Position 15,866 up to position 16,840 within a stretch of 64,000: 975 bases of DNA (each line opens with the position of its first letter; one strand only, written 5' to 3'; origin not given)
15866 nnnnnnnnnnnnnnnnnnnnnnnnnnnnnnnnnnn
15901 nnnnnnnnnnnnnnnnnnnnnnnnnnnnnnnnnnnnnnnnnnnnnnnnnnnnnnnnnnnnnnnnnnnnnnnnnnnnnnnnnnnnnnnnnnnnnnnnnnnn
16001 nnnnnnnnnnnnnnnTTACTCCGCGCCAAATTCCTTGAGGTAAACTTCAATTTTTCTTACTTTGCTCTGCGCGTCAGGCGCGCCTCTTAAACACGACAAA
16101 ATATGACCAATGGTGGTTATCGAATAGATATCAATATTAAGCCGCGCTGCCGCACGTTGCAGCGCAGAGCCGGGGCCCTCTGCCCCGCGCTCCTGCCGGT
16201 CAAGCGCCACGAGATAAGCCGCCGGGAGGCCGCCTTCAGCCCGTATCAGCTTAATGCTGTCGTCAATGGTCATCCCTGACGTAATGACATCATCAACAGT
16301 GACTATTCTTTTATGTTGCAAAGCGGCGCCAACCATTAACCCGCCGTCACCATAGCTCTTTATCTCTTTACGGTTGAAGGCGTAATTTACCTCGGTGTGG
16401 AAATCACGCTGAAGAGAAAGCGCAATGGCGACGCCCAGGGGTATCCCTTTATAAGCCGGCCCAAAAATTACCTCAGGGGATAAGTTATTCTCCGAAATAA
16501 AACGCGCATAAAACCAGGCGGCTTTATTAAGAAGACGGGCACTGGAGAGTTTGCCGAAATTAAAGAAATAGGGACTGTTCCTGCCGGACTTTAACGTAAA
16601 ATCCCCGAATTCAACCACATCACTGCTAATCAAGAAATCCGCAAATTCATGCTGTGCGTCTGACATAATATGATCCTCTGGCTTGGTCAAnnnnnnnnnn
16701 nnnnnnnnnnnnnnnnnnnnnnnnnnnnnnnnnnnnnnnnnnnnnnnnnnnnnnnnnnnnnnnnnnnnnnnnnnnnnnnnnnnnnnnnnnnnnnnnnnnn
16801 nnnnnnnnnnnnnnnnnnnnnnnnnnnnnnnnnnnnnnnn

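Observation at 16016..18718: Second copies of pyrD and pyrE fused into an operon with an SbnA-like enzyme suggest a repurposed pyrimidine-like ring-forming module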

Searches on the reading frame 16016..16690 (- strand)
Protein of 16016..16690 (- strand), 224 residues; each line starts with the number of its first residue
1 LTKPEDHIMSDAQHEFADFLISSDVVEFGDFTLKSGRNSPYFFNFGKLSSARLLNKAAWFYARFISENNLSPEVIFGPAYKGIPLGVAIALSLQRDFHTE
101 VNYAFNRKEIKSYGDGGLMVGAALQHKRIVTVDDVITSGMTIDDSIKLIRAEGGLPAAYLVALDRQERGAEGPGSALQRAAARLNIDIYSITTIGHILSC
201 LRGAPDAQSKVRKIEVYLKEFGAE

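Call 4: search_protein_families(library=pfam, proteins=[window:16016-16690:-], max_evalue=0.01)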
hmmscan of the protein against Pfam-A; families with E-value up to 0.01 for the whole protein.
window:16016-16690:- (224 aa): 1 family
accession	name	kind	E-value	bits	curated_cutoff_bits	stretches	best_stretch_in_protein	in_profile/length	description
PF00156.33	Pribosyltran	-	7.1e-10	38.8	26.3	1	57-166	14-127/158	Phosphoribosyl transferase domain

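Call 5: search_protein_families(library=ncbifam, proteins=[window:16016-16690:-], max_evalue=0.001)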
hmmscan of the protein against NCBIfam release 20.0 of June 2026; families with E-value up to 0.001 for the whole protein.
window:16016-16690:- (224 aa): 11 families
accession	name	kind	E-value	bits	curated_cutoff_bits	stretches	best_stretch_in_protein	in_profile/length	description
TIGR00336.1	pyrE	equivalog_domain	1.5e-45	155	106.8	1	19-196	2-172/173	orotate phosphoribosyltransferase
NF002620.0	PRK02277.1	subfamily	6.1e-14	52.2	115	1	50-166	65-181/201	orotate phosphoribosyltransferase-like protein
TIGR01367.1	pyrE_Therm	equivalog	7.5e-13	48.5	150.25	1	28-195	14-173/187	orotate phosphoribosyltransferase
NF004034.0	PRK05500.1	equivalog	1.3e-10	40.5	656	1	13-169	287-436/478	bifunctional orotidine-5'-phosphate decarboxylase/orotate phosphoribosyltransferase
NF010382.0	PRK13809.1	equivalog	1.8e-10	40.6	208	1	24-201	21-185/210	orotate phosphoribosyltransferase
NF045507.1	transregGfcR_Halo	equivalog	1.7e-09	37.5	300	1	50-167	76-194/215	transcriptional regulator GfcR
NF005592.0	PRK07322.1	subfamily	2.6e-06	26.9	143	1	122-167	116-161/180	adenine phosphoribosyltransferase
NF004689.0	PRK06031.1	equivalog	3.4e-05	23.2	175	1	122-168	150-196/233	phosphoribosyltransferase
NF002633.0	PRK02304.1-2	equivalog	0.00021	21.1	224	1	70-164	47-151/172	adenine phosphoribosyltransferase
NF001729.0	PRK00455.1-3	equivalog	0.00026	20.4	245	1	23-155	23-155/231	orotate phosphoribosyltransferase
NF009211.0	PRK12560.1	equivalog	0.00035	20.4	188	1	70-167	50-155/187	adenine phosphoribosyltransferase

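Call 20: search_solved_structures(query=window:16016-16690:-, max_evalue=1e-10, show_alignments=2)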
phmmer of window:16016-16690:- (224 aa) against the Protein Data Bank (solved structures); distinct sequences matched with E-value up to 1e-10: 11.
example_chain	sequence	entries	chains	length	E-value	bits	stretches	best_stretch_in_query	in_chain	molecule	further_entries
1oro_A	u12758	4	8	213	1.2e-49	172.2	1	11-222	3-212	OROTATE PHOSPHORIBOSYLTRANSFERASE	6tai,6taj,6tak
1lh0_A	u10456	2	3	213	6.2e-49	169.9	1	11-222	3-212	OMP synthase | OROTATE PHOSPHORIBOSYLTRANSFERASE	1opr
1sto_A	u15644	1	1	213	4.4e-48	167.1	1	11-222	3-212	OROTATE PHOSPHORIBOSYLTRANSFERASE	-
2pry_A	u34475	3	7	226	3.4e-47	164.2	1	9-223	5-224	Orotate phosphoribosyltransferase 1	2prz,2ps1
4wn3_A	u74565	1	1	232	3.6e-47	164.1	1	9-223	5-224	Orotate phosphoribosyltransferase 1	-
4wml_A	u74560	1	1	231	3.8e-47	164.1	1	9-223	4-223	Orotate phosphoribosyltransferase 1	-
3n2l_A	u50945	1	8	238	1.6e-44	155.4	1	8-222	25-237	Orotate phosphoribosyltransferase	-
3mjd_A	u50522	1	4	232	6.5e-41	143.7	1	13-222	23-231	Orotate phosphoribosyltransferase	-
4fym_A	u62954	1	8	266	1.7e-15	60.6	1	20-122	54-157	Orotate phosphoribosyltransferase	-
2wns_A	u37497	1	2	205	1.1e-14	57.9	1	25-202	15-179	OROTATE PHOSPHORIBOSYLTRANSFERASE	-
3qw4_B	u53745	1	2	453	5.5e-13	52.4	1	12-171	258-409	UMP synthase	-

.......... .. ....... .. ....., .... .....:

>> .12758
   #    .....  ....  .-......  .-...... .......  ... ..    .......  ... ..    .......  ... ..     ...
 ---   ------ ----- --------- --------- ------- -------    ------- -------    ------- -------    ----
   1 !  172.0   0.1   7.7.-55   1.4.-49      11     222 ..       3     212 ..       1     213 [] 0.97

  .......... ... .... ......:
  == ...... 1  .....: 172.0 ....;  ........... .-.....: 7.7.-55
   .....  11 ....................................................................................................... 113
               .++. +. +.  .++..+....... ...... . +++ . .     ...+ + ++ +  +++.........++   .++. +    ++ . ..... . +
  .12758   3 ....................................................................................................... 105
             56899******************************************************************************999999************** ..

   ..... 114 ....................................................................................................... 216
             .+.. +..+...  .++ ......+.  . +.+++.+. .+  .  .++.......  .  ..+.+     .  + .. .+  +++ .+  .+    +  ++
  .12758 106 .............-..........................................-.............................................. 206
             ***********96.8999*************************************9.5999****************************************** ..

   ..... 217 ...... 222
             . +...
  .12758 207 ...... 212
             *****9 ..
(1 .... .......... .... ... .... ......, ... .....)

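Call 25: find_homologous_proteins(query=window:16016-16669:-, max_evalue=1e-20)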
Query window:16016-16669:- (217 aa): 7998 proteins with E <= 1e-20 among 8000 candidates; the best 120 are listed.
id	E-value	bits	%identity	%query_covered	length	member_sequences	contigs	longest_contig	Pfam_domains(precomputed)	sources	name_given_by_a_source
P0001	5.7e-137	472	100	100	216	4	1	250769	PF00156.34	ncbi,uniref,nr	ncbi:orotate phosphoribosyltransferase (plasmid) [Chimaeribacter arupi]|uniref:orotate phosphoribosy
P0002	2.4e-113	395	83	100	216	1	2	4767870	PF00156.34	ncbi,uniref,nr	ncbi:orotate phosphoribosyltransferase [Xenorhabdus griffiniae]|uniref:orotate phosphoribosyltransfe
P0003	1.9e-103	363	77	100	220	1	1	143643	PF00156.34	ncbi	-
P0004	4.3e-102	358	76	100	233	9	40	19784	PF00156.34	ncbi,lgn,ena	-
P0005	7.4e-101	354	75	100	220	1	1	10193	PF00156.34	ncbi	-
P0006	7.8e-96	338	71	100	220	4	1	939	PF00156.34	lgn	-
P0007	4.9e-94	332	71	100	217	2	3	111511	PF00156.34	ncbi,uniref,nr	ncbi:orotate phosphoribosyltransferase [Rosenbergiella epipactidis]|uniref:orotate phosphoribosyltra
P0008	1.4e-90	321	70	100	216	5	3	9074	PF00156.34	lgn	-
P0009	1.8e-86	307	65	100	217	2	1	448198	PF00156.34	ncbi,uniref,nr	ncbi:hypothetical protein A0G02_12610 [Pectobacterium peruviense]|uniref:orotate phosphoribosyltrans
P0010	2.5e-84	300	64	100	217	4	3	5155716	PF00156.34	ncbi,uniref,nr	ncbi:orotate phosphoribosyltransferase [Pectobacterium polaris]|uniref:orotate phosphoribosyltransfe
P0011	4.6e-84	299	64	100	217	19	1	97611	PF00156.34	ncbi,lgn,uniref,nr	ncbi:orotate phosphoribosyltransferase [Pectobacterium carotovorum]|uniref:Orotate phosphoribosyltra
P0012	9.2e-78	279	60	99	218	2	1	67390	PF00156.34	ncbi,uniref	ncbi:orotate phosphoribosyltransferase [Photorhabdus sp. RM71S]|uniref:orotate phosphoribosyltransfe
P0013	5.1e-77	276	62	99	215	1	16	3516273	PF00156.34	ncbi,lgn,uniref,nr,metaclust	ncbi:orotate phosphoribosyltransferase [Vibrio gazogenes]|uniref:Orotate phosphoribosyltransferase n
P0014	7.0e-65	237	66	74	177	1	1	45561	PF00156.34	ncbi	-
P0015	2.6e-64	235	54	100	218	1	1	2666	PF00156.34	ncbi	ncbi:MAG: orotate phosphoribosyltransferase [Pseudomonadota bacterium]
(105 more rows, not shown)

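Call 26: find_encoding_contigs(protein=P0002, flank=10000, max_places=2)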
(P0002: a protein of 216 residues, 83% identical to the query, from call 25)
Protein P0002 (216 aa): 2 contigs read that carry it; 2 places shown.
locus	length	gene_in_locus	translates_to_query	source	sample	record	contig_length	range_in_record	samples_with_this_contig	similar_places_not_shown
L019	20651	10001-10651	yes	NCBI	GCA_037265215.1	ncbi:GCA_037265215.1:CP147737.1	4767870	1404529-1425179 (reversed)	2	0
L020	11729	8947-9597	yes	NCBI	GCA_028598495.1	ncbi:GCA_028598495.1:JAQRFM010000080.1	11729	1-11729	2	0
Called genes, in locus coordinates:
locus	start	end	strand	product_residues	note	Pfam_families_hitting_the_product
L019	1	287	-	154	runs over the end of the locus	PF03230:Antirestrict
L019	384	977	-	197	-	PF03230:Antirestrict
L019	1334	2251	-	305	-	PF12834:Phage_int_SAM_2, PF13102:Phage_int_SAM_5 (faint), PF12835:Integrase_1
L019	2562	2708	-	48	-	-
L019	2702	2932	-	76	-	-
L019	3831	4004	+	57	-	PF03400:DDE_Tnp_IS1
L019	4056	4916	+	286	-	-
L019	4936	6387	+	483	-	PF11794:HpaB_N, PF03241:HpaB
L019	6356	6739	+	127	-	PF00293:NUDIX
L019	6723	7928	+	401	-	PF01321:Creatinase_N (weak), PF00557:Peptidase_M24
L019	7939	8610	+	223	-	PF00291:PALP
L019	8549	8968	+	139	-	PF00291:PALP (weak)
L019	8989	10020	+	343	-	PF01180:DHO_dh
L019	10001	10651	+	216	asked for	PF00156:Pribosyltran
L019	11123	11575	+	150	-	PF04657:DMT_YdcZ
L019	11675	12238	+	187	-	PF18306:LDcluster4, PF03641:Lysine_decarbox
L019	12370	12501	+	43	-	-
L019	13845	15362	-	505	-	PF07916:TraG_N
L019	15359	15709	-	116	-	-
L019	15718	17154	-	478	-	-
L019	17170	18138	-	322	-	PF06834:TraU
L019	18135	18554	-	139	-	PF07511:DUF1525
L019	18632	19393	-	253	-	PF13340:DUF4096, PF01609:DDE_Tnp_1, PF13359:DDE_Tnp_4 (weak), PF13612:DDE_Tnp_1_3 (weak), PF13586:DDE_Tnp_1_2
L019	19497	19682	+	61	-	-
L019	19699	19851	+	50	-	-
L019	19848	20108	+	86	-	-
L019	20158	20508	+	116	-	PF13332:Fil_haemagg_2 (faint)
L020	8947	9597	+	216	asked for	PF00156:Pribosyltran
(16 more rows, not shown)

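Call 27: find_encoding_contigs(protein=P0013, flank=10000, max_places=2)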
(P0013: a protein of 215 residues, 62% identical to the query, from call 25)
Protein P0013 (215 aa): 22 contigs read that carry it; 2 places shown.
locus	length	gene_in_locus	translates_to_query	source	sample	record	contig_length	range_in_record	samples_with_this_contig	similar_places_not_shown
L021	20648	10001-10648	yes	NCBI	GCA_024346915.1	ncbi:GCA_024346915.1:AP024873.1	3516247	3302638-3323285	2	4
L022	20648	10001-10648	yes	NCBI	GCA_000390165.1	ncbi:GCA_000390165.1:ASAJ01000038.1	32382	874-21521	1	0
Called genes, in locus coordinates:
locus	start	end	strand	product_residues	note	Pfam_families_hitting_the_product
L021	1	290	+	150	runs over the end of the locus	PF00076:RRM_1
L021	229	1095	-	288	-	PF01177:Asp_Glu_race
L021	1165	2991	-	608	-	PF07715:Plug, PF00593:TonB_dep_Rec_b-barrel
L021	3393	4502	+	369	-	PF05958:tRNA_U5-meth_tr, PF13649:Methyltransf_25 (weak)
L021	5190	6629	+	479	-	PF11794:HpaB_N, PF03241:HpaB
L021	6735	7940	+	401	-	PF01321:Creatinase_N (weak), PF00557:Peptidase_M24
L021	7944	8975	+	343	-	PF00291:PALP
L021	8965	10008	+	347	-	PF01180:DHO_dh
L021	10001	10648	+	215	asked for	PF00156:Pribosyltran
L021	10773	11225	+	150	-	PF04657:DMT_YdcZ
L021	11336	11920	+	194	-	PF18306:LDcluster4, PF03641:Lysine_decarbox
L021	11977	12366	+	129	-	PF00293:NUDIX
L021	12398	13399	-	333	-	PF02492:cobW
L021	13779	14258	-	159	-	PF01475:FUR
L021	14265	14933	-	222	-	PF08856:DUF1826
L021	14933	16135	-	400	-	PF02492:cobW, PF07683:CobW_C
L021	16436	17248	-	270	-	PF00950:ABC-3, PF01032:FecCD (weak)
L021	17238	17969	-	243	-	PF02463:SMC_N (faint), PF13191:AAA_16 (weak), PF00005:ABC_tran, PF13481:AAA_25 (faint), PF13304:AAA_21 (faint), PF13401:AAA_22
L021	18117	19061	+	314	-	PF01297:ZnuA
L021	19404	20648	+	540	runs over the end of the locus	PF00664:ABC_membrane, PF00005:ABC_tran, PF13304:AAA_21 (weak), PF02463:SMC_N (weak)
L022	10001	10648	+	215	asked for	PF00156:Pribosyltran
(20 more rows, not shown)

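Call 28: find_encoding_contigs(protein=P0012, flank=10000, max_places=2)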
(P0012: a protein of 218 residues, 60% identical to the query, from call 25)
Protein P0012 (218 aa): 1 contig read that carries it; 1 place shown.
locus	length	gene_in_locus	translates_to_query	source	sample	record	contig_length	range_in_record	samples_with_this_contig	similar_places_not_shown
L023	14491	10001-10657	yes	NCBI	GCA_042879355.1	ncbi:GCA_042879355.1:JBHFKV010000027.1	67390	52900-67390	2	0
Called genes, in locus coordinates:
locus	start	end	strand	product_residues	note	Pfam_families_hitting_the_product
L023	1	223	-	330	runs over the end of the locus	PF01636:APH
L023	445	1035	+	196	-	PF12804:NTP_transf_3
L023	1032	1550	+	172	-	PF03205:MobB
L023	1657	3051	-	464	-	PF07969:Amidohydro_3, PF01979:Amidohydro_1 (weak)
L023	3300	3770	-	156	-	PF00580:UvrD-helicase (weak)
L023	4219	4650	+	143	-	-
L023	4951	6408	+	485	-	PF11794:HpaB_N, PF03241:HpaB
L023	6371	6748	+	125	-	PF00293:NUDIX, PF22327:Nudt16-like (weak)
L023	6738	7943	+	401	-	PF00557:Peptidase_M24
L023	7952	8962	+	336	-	PF00291:PALP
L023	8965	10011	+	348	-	PF01180:DHO_dh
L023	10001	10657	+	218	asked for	PF00156:Pribosyltran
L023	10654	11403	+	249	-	PF04657:DMT_YdcZ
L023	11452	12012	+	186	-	PF18306:LDcluster4, PF03641:Lysine_decarbox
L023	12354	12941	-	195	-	PF01609:DDE_Tnp_1 (faint), PF13751:DDE_Tnp_1_6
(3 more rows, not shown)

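Call 32: find_encoding_contigs(protein=P0003, flank=10000, max_places=1)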
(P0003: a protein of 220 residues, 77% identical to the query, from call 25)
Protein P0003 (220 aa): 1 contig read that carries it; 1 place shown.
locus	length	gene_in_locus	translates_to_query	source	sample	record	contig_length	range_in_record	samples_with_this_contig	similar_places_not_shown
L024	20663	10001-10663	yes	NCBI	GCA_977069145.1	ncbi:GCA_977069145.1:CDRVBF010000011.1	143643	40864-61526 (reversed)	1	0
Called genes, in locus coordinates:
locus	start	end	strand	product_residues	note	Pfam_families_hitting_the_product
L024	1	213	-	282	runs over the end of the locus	PF04724:Glyco_transf_17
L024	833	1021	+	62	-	PF14070:YjfB_motility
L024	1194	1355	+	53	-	-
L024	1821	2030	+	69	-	PF05840:Phage_GPA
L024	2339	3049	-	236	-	-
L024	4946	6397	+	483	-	PF11794:HpaB_N, PF03241:HpaB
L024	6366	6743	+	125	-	PF00293:NUDIX, PF22327:Nudt16-like (weak)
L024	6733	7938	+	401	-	PF01321:Creatinase_N (weak), PF00557:Peptidase_M24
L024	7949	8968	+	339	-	PF00291:PALP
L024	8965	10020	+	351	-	PF01180:DHO_dh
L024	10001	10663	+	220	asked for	PF00156:Pribosyltran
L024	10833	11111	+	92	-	-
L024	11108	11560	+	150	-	PF04657:DMT_YdcZ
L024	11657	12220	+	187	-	PF18306:LDcluster4, PF03641:Lysine_decarbox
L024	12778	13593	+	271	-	PF18431:RNAse_A_bac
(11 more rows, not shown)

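Call 33: find_encoding_contigs(protein=P0007, flank=10000, max_places=1)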
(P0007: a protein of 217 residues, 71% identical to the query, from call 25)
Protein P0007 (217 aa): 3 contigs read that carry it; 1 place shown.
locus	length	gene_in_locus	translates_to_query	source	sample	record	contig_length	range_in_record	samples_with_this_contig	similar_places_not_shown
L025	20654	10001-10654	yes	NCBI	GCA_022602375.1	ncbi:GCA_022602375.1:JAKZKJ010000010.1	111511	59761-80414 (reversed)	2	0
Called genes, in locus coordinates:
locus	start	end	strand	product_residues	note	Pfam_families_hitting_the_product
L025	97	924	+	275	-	PF08722:Tn7_TnsA-like_N, PF08721:Tn7_Tnp_TnsA_C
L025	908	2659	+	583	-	PF27165:TnsB_N, PF27135:HTH_TnsB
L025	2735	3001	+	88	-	-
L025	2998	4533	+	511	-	PF05621:TniB, PF13401:AAA_22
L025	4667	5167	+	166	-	PF06527:TniQ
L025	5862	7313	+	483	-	PF11794:HpaB_N, PF03241:HpaB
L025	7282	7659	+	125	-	PF00293:NUDIX, PF22327:Nudt16-like (weak), PF14815:NUDIX_4 (weak)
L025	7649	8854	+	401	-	PF01321:Creatinase_N (weak), PF00557:Peptidase_M24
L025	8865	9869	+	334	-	PF00291:PALP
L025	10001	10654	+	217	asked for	PF00156:Pribosyltran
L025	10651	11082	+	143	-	-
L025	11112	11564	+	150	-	PF04657:DMT_YdcZ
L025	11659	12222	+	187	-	PF18306:LDcluster4, PF03641:Lysine_decarbox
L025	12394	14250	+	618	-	PF13522:GATase_6, PF13537:GATase_7, PF00733:Asn_synthase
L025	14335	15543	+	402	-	PF07690:MFS_1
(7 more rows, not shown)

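Call 34: find_encoding_contigs(protein=P0001, flank=10000, max_places=2)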
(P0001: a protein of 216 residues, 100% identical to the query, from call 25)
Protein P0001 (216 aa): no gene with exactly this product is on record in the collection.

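Call 41: search_protein_families(library=padloc, proteins=[window:16016-16669:-], max_evalue=0.001)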
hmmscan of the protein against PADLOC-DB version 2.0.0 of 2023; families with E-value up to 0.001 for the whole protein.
window:16016-16669:- (217 aa): 0 families

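Call 69: search_protein_families(library=ncbifam, proteins=[L021:11977-12366:+, L019:4056-4916:+], max_evalue=0.00001)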
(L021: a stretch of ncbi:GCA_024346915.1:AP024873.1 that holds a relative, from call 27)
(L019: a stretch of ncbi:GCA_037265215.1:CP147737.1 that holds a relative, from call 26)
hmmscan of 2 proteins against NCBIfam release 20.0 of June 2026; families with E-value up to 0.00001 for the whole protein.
L021:11977-12366:+ (129 aa): 5 families
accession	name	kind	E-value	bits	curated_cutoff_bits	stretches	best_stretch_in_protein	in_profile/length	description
TIGR00586.1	mutt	equivalog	8.7e-10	38.7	97.9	1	26-112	32-113/129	8-oxo-dGTP diphosphatase MutT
NF006530.0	PRK08999.1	equivalog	2.8e-09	36.5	245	1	30-125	37-128/315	Nudix family hydrolase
NF001299.0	PRK00241.1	equivalog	3.8e-08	33.1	158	1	30-115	163-243/263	NAD(+) diphosphatase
NF008044.0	PRK10776.1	equivalog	5.2e-08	32.8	148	1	26-119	31-120/130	8-oxo-dGTP diphosphatase MutT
NF007834.0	PRK10546.1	equivalog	8.4e-06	25.6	156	1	12-68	13-70/135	pyrimidine (deoxy)nucleoside triphosphate diphosphatase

L019:4056-4916:+ (286 aa): 3 families
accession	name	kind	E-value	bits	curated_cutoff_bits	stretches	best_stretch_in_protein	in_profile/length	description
NF005963.0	PRK08051.1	equivalog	2.5e-17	62.9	230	1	69-259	11-200/233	NAD(P)H-flavin reductase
NF052252.1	flav_redu_LuxG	exception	2e-09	37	340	1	71-242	10-180/232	flavin mononucleotide reductase LuxG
NF040810.1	BenC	equivalog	6.8e-06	25.5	430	1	69-255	112-295/333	benzoate 1,2-dioxygenase electron transfer component BenC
